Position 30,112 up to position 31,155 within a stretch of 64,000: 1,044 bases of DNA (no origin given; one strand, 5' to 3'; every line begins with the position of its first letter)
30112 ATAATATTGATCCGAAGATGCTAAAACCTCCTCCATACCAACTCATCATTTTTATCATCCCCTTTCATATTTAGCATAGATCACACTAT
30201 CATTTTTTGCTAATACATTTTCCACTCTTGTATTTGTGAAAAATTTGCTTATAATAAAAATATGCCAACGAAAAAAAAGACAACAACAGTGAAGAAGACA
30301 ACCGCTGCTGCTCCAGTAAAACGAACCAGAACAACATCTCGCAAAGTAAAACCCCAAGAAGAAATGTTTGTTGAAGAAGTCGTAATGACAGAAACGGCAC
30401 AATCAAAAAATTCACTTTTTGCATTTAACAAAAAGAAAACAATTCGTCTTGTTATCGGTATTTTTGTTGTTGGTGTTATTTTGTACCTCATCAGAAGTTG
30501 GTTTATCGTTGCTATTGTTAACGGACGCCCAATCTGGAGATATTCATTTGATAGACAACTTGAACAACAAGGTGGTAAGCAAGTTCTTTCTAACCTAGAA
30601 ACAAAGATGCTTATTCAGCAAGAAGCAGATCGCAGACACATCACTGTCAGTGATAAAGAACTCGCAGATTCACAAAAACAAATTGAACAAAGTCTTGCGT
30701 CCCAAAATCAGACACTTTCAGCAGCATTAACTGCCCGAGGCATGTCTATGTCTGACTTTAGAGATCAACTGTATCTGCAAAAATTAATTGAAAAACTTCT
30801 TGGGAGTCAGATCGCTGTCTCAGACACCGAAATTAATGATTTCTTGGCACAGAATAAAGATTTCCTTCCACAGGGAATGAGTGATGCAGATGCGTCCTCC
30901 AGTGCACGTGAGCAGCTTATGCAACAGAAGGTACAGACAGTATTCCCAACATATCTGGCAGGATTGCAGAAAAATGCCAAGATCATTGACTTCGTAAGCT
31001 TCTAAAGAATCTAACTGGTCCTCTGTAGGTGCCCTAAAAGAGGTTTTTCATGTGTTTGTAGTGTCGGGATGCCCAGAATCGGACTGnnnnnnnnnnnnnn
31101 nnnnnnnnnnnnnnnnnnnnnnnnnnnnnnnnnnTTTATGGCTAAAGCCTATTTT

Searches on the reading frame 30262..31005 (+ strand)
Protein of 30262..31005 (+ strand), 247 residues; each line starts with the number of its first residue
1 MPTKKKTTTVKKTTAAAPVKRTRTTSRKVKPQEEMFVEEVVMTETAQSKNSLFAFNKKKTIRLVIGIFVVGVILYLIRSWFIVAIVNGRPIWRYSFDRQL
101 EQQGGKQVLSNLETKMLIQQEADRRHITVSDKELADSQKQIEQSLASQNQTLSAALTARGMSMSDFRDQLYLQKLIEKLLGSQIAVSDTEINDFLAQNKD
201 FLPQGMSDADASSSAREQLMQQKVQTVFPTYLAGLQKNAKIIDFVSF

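Call 47: search_protein_families(library=ncbifam, proteins=[window:30262-31005:+], max_evalue=0.00001)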
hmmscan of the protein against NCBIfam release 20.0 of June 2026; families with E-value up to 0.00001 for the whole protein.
window:30262-31005:+ (247 aa): 0 families

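Call 67: find_homologous_proteins(query=window:30262-31005:+, max_evalue=1e-10)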
Query window:30262-31005:+ (247 aa): 8 proteins with E <= 1e-10 among 575 candidates.
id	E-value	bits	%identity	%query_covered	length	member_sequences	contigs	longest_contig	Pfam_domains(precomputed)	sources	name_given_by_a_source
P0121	2.7e-145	499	96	100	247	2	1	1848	PF13624.12,PF13623.12,PF09312.17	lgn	-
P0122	2.0e-78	281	57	100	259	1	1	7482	PF13624.12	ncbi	-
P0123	1.5e-41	160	39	100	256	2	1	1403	PF13624.12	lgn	-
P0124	2.7e-40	156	43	70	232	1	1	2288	PF13624.12,PF13623.12,PF09312.17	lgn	-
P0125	1.7e-37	147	46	71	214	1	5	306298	PF13624.12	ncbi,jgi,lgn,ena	-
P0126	5.3e-35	139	37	91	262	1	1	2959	PF13624.12,PF13623.12,PF09312.17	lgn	-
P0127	1.4e-30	125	36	73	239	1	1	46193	PF13624.12,PF13623.12,PF09312.17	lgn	-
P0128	1.2e-20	92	36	65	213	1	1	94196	PF13624.12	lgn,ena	-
